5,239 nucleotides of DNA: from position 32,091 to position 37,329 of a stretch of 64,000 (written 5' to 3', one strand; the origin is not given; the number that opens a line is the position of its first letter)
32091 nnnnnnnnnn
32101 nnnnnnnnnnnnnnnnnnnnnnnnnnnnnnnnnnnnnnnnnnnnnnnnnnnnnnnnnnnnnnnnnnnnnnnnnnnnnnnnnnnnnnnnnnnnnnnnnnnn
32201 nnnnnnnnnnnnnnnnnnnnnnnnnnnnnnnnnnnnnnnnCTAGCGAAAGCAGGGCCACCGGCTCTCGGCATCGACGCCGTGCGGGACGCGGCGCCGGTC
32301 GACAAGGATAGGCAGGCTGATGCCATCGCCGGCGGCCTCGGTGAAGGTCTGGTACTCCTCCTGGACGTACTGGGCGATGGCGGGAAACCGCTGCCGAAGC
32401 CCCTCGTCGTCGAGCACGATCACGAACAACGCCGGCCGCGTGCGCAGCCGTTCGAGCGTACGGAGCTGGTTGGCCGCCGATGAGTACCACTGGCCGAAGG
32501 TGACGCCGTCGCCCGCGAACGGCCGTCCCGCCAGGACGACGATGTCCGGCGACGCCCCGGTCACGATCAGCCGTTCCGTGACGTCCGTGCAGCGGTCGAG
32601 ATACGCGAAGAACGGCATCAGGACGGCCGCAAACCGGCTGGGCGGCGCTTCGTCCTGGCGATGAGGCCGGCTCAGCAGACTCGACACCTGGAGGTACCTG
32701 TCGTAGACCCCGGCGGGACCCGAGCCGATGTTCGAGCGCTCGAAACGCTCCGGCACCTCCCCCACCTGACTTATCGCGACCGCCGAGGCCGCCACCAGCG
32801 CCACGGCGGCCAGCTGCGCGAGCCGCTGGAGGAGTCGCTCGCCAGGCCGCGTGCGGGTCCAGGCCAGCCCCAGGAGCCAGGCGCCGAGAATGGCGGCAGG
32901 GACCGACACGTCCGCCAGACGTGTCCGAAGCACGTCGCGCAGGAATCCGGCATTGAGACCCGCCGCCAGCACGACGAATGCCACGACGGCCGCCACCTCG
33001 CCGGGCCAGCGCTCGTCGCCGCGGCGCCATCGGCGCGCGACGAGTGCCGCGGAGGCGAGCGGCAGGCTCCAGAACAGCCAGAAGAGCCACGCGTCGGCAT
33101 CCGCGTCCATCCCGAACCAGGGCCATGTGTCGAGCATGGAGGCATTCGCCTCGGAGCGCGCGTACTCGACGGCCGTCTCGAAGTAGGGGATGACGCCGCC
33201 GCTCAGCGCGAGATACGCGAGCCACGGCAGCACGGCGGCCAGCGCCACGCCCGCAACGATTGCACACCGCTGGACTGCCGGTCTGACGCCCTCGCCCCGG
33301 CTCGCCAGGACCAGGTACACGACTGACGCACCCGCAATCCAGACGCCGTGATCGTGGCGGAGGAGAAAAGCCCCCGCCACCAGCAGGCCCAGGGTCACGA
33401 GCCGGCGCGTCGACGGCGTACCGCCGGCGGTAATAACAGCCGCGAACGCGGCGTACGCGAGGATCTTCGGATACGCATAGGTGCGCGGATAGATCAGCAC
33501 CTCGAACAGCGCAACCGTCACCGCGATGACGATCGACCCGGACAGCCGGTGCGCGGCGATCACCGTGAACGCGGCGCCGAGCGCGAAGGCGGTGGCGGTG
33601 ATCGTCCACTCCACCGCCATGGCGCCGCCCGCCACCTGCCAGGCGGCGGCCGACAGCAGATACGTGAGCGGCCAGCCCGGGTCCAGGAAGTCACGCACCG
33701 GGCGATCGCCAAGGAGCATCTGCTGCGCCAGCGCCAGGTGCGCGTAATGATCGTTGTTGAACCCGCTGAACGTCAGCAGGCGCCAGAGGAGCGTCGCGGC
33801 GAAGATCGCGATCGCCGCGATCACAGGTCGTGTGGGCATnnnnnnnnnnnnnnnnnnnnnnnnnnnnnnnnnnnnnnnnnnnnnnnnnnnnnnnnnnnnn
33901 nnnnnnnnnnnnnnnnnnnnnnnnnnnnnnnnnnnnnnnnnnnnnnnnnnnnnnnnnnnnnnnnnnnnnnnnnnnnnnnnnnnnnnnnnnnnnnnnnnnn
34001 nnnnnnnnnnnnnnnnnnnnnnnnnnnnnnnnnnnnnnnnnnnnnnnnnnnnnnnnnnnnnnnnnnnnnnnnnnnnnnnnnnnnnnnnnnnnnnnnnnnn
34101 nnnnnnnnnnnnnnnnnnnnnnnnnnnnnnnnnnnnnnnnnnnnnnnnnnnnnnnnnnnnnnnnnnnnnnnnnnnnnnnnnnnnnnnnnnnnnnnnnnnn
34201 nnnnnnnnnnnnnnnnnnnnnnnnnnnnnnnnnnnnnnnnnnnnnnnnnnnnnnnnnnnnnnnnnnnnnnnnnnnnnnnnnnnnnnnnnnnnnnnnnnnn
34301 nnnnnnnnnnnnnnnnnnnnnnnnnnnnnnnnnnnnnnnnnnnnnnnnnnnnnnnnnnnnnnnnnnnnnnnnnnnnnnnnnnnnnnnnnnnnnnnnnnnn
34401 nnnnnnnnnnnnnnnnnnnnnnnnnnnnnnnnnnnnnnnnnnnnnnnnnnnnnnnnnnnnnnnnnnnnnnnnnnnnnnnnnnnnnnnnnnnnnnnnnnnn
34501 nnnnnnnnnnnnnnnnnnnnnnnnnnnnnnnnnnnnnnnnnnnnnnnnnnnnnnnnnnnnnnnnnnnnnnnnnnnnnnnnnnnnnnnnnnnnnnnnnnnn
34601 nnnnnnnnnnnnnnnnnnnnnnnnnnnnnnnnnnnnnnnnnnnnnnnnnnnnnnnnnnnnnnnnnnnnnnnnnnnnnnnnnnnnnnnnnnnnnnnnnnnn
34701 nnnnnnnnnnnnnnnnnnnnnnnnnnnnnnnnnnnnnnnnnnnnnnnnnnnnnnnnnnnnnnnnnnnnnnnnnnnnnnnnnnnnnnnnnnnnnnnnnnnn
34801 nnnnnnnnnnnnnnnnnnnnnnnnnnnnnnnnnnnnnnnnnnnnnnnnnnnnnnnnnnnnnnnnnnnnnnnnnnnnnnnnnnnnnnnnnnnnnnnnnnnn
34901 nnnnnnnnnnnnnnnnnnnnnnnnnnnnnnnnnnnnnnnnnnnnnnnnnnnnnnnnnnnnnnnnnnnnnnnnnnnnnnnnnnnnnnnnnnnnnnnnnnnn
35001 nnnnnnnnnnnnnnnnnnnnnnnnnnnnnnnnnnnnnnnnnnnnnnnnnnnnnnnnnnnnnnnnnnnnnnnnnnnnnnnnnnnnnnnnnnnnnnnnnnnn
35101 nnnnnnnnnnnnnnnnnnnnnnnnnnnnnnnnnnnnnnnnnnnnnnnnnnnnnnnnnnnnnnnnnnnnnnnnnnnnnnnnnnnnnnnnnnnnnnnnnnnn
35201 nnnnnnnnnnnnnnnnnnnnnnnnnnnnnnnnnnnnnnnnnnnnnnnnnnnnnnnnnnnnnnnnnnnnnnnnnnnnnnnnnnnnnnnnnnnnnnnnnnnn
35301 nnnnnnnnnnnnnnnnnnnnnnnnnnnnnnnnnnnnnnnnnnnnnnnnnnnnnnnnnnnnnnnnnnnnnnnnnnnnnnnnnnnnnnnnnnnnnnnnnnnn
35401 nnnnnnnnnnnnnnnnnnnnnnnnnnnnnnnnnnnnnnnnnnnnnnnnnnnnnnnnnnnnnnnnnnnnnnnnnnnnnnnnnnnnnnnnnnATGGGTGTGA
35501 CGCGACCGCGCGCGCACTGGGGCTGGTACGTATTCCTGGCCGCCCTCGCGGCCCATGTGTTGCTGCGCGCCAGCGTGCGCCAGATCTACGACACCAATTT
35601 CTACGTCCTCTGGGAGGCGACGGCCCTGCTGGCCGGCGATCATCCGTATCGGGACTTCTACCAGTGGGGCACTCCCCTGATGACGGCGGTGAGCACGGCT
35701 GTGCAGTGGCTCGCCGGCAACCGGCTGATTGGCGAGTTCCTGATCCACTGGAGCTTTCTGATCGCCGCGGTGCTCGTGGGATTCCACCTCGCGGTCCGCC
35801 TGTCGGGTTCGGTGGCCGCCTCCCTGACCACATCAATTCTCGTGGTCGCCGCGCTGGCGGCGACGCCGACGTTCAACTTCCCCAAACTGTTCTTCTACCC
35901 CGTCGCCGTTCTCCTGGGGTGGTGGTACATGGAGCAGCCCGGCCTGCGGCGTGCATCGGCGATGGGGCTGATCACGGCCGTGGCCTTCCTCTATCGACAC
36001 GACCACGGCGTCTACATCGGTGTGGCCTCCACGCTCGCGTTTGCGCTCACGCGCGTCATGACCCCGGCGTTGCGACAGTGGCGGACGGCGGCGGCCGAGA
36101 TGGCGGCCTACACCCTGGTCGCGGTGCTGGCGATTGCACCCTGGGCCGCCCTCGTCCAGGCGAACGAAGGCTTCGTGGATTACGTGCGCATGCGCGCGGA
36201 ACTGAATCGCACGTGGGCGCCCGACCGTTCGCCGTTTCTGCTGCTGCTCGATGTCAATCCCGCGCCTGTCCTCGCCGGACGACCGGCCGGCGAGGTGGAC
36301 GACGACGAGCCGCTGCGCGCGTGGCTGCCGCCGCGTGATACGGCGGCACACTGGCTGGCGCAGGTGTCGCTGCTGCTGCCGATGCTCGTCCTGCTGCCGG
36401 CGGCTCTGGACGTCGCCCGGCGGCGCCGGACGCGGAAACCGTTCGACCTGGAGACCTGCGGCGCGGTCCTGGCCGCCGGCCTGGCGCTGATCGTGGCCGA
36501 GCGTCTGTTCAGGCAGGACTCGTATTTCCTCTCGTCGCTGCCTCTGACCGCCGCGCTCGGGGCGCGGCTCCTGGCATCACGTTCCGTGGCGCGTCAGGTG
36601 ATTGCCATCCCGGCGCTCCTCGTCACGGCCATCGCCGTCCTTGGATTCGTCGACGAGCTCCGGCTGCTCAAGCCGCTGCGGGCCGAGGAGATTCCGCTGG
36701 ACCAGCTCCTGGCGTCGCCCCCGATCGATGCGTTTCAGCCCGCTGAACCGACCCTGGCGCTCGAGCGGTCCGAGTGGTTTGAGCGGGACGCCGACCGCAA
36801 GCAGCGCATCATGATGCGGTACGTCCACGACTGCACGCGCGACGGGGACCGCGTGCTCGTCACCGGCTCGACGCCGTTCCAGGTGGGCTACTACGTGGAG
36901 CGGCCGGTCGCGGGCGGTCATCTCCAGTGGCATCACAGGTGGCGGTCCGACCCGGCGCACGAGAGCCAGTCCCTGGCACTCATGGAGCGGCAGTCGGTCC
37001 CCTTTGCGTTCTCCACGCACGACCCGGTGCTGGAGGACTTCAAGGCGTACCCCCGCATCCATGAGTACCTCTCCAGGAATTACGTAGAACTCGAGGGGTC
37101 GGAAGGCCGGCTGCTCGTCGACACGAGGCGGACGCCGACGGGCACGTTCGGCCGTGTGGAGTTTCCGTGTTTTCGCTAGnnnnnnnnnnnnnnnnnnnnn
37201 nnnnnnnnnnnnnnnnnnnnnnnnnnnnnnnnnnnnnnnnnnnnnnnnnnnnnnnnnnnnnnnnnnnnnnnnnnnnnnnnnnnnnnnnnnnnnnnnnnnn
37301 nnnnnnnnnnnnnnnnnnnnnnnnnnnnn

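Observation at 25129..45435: Five-member, two-branch paralogous family of about 530-640 aa polytopic membrane proteins with a conserved C-terminal domain ending PCF[RQ]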

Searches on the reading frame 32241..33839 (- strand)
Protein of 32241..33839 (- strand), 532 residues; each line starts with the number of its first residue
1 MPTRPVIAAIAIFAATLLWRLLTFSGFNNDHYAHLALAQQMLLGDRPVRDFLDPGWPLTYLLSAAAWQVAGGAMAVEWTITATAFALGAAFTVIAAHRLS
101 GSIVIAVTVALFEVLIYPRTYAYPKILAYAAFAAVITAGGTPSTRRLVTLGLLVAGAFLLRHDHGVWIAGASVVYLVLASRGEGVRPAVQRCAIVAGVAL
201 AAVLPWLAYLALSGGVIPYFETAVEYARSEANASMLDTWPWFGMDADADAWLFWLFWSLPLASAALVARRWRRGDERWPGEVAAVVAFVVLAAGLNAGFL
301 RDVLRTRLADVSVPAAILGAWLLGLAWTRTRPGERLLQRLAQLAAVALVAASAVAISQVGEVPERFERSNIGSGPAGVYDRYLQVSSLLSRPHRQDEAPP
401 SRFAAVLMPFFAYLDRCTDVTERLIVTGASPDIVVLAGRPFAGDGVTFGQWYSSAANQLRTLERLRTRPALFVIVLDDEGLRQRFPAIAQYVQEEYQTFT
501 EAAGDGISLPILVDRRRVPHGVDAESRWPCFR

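Call 5: search_protein_families(library=pfam, proteins=[window:32241-33839:-], max_evalue=1)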
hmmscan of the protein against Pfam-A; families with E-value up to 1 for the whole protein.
window:32241-33839:- (532 aa): 0 families

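Call 6: search_protein_families(library=ncbifam, proteins=[window:32241-33839:-], max_evalue=1)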
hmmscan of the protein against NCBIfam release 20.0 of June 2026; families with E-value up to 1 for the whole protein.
window:32241-33839:- (532 aa): 0 families

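Call 69: find_homologous_proteins(query=window:32241-33839:-, max_evalue=0.00001)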
Query window:32241-33839:- (532 aa): 245 proteins with E <= 0.00001 among 8000 candidates; the best 120 are listed.
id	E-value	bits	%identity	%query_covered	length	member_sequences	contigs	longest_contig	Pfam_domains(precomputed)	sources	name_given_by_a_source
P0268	0.0e+0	1167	100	100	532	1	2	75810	-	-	-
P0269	6.1e-298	1007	89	98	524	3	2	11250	-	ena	-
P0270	1.1e-294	996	88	98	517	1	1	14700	-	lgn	-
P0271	3.5e-292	988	87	98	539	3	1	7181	-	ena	-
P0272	2.0e-264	896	78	100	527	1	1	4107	-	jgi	-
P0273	1.7e-209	715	65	99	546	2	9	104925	-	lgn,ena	-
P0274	8.5e-208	709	63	97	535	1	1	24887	-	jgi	jgi:hypothetical protein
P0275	5.6e-207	707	63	97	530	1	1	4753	-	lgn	-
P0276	4.3e-205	701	63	99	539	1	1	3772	-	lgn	-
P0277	4.3e-200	684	60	100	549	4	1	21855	-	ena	-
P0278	9.5e-193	660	59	97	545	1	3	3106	-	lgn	-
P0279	6.8e-190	650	59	100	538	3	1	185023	-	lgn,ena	-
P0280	1.9e-182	626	55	57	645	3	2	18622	-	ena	-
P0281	2.3e-181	622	61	92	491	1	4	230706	-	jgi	jgi:hypothetical protein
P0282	9.2e-179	614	55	54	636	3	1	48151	-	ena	-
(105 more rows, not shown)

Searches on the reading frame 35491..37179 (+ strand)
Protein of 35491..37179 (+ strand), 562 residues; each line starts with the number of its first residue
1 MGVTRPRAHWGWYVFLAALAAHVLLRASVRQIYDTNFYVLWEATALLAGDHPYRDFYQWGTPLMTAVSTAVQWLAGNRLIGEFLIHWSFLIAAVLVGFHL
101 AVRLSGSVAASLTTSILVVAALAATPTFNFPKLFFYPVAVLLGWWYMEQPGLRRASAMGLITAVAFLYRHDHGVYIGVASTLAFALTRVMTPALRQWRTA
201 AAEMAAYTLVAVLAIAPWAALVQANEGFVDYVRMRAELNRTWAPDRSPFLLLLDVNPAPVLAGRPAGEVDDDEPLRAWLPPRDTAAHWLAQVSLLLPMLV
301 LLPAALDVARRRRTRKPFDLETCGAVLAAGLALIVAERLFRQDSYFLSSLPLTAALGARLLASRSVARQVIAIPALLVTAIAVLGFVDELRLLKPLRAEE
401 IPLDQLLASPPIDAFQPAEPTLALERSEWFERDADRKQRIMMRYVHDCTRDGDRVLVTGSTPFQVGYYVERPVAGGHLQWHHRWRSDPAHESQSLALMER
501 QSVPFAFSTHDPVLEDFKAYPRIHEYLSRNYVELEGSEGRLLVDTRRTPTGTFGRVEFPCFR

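Call 5: search_protein_families(library=pfam, proteins=[window:35491-37179:+], max_evalue=1)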
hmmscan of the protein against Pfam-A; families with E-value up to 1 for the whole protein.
window:35491-37179:+ (562 aa): 0 families

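Call 6: search_protein_families(library=ncbifam, proteins=[window:35491-37179:+], max_evalue=1)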
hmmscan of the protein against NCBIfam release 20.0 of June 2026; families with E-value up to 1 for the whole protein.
window:35491-37179:+ (562 aa): 1 family
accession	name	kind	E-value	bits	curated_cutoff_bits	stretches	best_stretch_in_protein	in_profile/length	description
NF012218.0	erm_38_23S_MT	exception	0.022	13.7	800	1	172-225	206-258/386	23S rRNA (adenine(2058)-N(6))-methyltransferase Erm(38)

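Call 12: find_homologous_proteins(query=window:35491-37179:+, max_evalue=0.001)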
Query window:35491-37179:+ (562 aa): 219 proteins with E <= 0.001 among 8000 candidates; the best 120 are listed.
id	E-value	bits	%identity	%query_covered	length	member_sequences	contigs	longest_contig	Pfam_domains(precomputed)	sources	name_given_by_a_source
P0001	0.0e+0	1119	88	100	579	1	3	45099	-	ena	-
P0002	0.0e+0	1109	87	100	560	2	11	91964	-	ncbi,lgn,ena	-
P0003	2.0e-291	986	77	100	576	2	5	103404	-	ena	-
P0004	9.4e-280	947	74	100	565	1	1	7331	-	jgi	jgi:hypothetical protein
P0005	4.6e-262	889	69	99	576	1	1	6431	-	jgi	jgi:hypothetical protein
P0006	1.9e-225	768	69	88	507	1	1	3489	-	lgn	-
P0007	4.3e-214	731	60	99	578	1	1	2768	-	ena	-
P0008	5.9e-201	687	56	99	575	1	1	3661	-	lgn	-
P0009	1.5e-199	683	55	99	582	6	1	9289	-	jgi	-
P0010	4.6e-197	674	57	98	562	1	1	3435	-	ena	-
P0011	5.7e-197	674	55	99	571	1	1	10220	-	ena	-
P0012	1.7e-196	672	57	99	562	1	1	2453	-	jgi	jgi:hypothetical protein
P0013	2.0e-195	669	56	99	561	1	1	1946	-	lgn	-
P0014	3.4e-195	668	54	99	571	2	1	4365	-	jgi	jgi:hypothetical protein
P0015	1.9e-194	666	54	100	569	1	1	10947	-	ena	-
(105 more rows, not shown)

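Call 26: find_related_loci(query=A2, collection=genome_contigs, flank=10000)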
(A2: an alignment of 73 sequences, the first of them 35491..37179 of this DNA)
Query A2 (562 aa) in genome_contigs; peptide patterns used: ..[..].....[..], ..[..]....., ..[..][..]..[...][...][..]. (x = any residue, [..] = any of these).
214 stretches matched a pattern; 95 encode a relative of the query (tblastn E <= 1e-3); the best 80 are kept; 78 distinct loci.
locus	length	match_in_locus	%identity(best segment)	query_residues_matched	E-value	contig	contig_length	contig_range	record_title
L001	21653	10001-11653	53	7-562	0e+0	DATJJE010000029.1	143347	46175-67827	MAG TPA_asm: Vicinamibacterales bacterium isolate SMAG_U15557 k141_8855360, whole genome shotgun sequence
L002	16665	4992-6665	50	4-562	1e-170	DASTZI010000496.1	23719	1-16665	MAG TPA_asm: Vicinamibacterales bacterium isolate SMAG_U2464 k141_1177600, whole genome shotgun sequence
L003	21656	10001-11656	51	13-562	7e-162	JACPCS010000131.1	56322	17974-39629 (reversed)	MAG: Acidobacteria bacterium isolate NC_groundwater_289_Ag_S-0.65um_68_18 S6_GD2017_2_S65_scaffold_608, whole genome sho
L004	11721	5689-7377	49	13-562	9e-156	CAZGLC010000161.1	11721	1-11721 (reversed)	MAG TPA_asm: uncultured Bifidobacteriaceae bacterium isolate ERP125453_co2_124 genome assembly, contig: NODE_2326_length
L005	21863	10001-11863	43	3-562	3e-140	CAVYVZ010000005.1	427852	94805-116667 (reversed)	MAG: uncultured Acidobacteriota bacterium isolate MFD09206.bin.2.2 genome assembly, contig: contig_23308, whole genome s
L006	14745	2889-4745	43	31-562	4e-140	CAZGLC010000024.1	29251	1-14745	MAG TPA_asm: uncultured Bifidobacteriaceae bacterium isolate ERP125453_co2_124 genome assembly, contig: NODE_429_length_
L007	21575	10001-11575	45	14-562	3e-133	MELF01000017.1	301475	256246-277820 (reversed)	MAG: Acidobacteria bacterium RIFCSPLOWO2_12_FULL_68_19 rifcsplowo2_12_scaffold_212, whole genome shotgun sequence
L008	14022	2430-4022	45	8-562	2e-132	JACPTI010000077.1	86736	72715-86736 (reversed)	MAG: Acidobacteria bacterium isolate NC_groundwater_728_Ag_S-0.65um_67_11 S37_SO-6_scaffold_20885, whole genome shotgun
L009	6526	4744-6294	45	21-561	6e-129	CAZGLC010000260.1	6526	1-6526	MAG TPA_asm: uncultured Bifidobacteriaceae bacterium isolate ERP125453_co2_124 genome assembly, contig: NODE_7037_length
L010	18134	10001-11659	44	16-561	1e-134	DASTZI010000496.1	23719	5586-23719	MAG TPA_asm: Vicinamibacterales bacterium isolate SMAG_U2464 k141_1177600, whole genome shotgun sequence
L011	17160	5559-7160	43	2-562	7e-115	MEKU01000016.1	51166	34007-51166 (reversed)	MAG: Acidobacteria bacterium RIFCSPLOWO2_02_FULL_67_21 rifcsplowo2_02_scaffold_1715, whole genome shotgun sequence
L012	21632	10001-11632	41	15-561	5e-109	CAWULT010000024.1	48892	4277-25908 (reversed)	MAG: uncultured bacterium isolate SRR1514963_concoct_84_1705335390 genome assembly, contig: ERZ11848522.79, whole genome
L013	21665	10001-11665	55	7-561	0e+0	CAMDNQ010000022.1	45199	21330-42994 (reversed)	MAG: Candidatus Sulfopaludibacter sp. SbA3 isolate TrH-03may19-78 genome assembly, contig: TrH-03may19-C1071, whole geno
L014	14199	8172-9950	37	21-562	1e-88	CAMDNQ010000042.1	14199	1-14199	MAG: Candidatus Sulfopaludibacter sp. SbA3 isolate TrH-03may19-78 genome assembly, contig: TrH-03may19-C8269, whole geno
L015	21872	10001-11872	53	13-550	3e-78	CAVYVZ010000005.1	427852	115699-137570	MAG: uncultured Acidobacteriota bacterium isolate MFD09206.bin.2.2 genome assembly, contig: contig_23308, whole genome s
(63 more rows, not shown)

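Call 27: predict_structure(alignment_id=A2)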
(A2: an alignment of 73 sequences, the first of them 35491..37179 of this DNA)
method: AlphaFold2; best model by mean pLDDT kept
length: 562 residues; sequences in the alignment: 73
mean_pLDDT: 94.4   pTM: 0.92
mean pLDDT of the five models: 94.4, 93.8, 92.3, 92.3, 92.2
residues with pLDDT >= 90: 496; 70-90: 55; 50-70: 7; < 50: 4
segments of 3 or more residues with pLDDT < 50: 1-4
pLDDT, mean of each block of 10 residues (from residue 1): 59 98 94 89 95 88 96 96 96 98 97 98 92 97 97 98 97 96 95 80 98 97 93 89 90 97 93 92 97 97 94 93 97 95 94 97 94 96 94 86 95 97 97 97 98 96 95 96 94 97 97 98 99 98 98 98 95
secondary structure, 60 per line:
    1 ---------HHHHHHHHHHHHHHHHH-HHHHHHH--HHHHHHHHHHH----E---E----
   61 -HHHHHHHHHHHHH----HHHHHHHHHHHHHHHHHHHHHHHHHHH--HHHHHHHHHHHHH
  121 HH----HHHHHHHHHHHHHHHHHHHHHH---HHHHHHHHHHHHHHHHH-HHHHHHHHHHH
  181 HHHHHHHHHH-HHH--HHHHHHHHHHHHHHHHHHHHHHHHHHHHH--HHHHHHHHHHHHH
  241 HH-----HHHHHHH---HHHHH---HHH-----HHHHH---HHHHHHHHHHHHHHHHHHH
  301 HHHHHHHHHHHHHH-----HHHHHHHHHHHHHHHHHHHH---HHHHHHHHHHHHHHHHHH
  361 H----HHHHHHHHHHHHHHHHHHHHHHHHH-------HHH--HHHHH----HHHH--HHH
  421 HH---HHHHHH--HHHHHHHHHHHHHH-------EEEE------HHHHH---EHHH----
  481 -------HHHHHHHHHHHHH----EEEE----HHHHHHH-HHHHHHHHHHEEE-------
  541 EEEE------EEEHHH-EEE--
elements in order: H10-26 H28-34 H37-47 H62-74 H79-105 H108-122 H127-148 H152-168 H170-190 H197-225 H228-242 H248-254 H258-262 H274-278 H282-314 H320-339 H343-361 H366-390 H403-407 H412-415 H418-422 H426-431 H434-447 E455-458 H465-469 H488-500 E505-508 H513-519 H521-530 E531-533 E541-544 E551-553 E558-560

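Call 29: fold_search(model_id=the predicted structure, library=pdb)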
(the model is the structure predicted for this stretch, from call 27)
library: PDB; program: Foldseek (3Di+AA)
matches with E <= 10: 349; with E <= 0.001: 8
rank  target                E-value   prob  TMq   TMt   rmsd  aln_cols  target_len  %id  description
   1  7zlh_A                1.3e-04  1.00  0.45  0.40  10.7       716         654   11  Cryo-EM structure of C-mannosyltransferase CeDPY19, in apo state, bound to CMT2-Fab and anti-Fab nanobody (released 2023-01-11)
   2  8b6l_I                1.8e-04  1.00  0.40  0.35  15.5       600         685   11  Subtomogram average of the human Sec61-TRAP-OSTA-translocon (released 2022-12-07)
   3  6ftg_5                3.9e-04  1.00  0.45  0.40  15.3       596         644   12  Subtomogram average of OST-containing ribosome-translocon complexes from canine rough microsomal membranes (released 2018-03-21)
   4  7zlg_A                5.0e-04  1.00  0.43  0.38  11.1       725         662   10  Cryo-EM structure of C-mannosyltransferase CeDPY19, in complex with acceptor peptide and bound to CMT2-Fab and anti-Fa (released 2023-01-11)
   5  7zli_A                6.2e-04  1.00  0.47  0.42  10.7       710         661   10  Cryo-EM structure of C-mannosyltransferase CeDPY19, in complex with Dol25-P-Man and bound to CMT2-Fab and anti-Fab nan (released 2023-01-11)
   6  8age_A                6.2e-04  1.00  0.44  0.39  13.4       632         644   11  Structure of yeast oligosaccharylransferase complex with acceptor peptide bound (released 2022-12-07)
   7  8pn9_A                6.4e-04  1.00  0.40  0.36  13.7       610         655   12  Structure of human oligosaccharyltransferase OST-A complex bound to NGI-1 (released 2024-05-08)
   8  6c26_A                8.9e-04  1.00  0.38  0.34  16.9       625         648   13  The Cryo-EM structure of a eukaryotic oligosaccharyl transferase complex (released 2018-01-31)
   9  8if8_B                1.2e-03  1.00  0.43  0.40  11.7       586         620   14  Arabinosyltransferase AftA (released 2023-05-31)
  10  9i5k_A                3.5e-03  1.00  0.45  0.50   8.8       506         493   12  Structure of the Chaetomium thermophilum Pmt4 homodimer (C2 symmetry) (released 2025-12-24)
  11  9dlf_C                8.2e-03  1.00  0.35  0.32  12.8       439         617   15  Arabinosyltransferase AftB in complex with Fab_B3 (released 2025-06-25)
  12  6gxc_A                8.2e-03  0.99  0.36  0.30  13.7       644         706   11  Bacterial oligosaccharyltransferase PglB in complex with an inhibitory peptide and a reactive lipid-linked oligosaccha (released 2018-11-14)
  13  6s7o_A                1.0e-02  1.00  0.40  0.35  14.5       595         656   12  Cryo-EM structure of human oligosaccharyltransferase complex OST-A (released 2019-12-18)
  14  3rce_A                1.3e-02  1.00  0.44  0.37  13.9       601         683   10  Bacterial oligosaccharyltransferase PglB (released 2011-06-15)
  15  5ogl_A                3.9e-02  0.96  0.36  0.30  14.4       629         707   12  Structure of bacterial oligosaccharyltransferase PglB in complex with an acceptor peptide and an lipid-linked oligosac (released 2017-10-25)
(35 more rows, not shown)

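Call 47: search_protein_families(library=pfam, alignment_id=A5, max_evalue=0.01)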
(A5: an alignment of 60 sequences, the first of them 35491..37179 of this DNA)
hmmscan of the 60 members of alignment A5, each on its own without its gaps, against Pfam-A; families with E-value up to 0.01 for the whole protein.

A. member 1, window:35491-37179:+ (562 aa): 0 families

B. families by the number of members that match (of 60 scanned): 14 families
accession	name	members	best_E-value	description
PF13231.12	PMT_2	5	5.4e-06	Dolichyl-phosphate-mannose-protein mannosyltransferase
PF19529.4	DUF6057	3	4.5e-06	Family of unknown function (DUF6057)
PF00069.31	Pkinase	1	2.1e-41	Protein kinase domain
PF07714.23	PK_Tyr_Ser-Thr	1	4.6e-32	Protein tyrosine and serine/threonine kinase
PF00535.33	Glycos_transf_2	1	8.1e-29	Glycosyl transferase family 2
PF03109.22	ABC1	1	1.1e-07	ABC1 atypical kinase-like domain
PF01636.29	APH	1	2e-07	Phosphotransferase enzyme family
PF13641.12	Glyco_tranf_2_3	1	2e-06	Glycosyltransferase like family 2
PF10101.14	DUF2339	1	0.00031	Predicted membrane protein (DUF2339)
PF13515.12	FUSC_2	1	0.00046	Fusaric acid resistance protein-like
PF10111.15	Glyco_tranf_2_2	1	0.0014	Glycosyltransferase like family 2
PF07613.16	DUF1576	1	0.0018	Protein of unknown function (DUF1576)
PF06826.17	Asp-Al_Ex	1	0.0028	Predicted Permease Membrane Region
PF05836.17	Chorion_S16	1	0.0029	Chorion protein S16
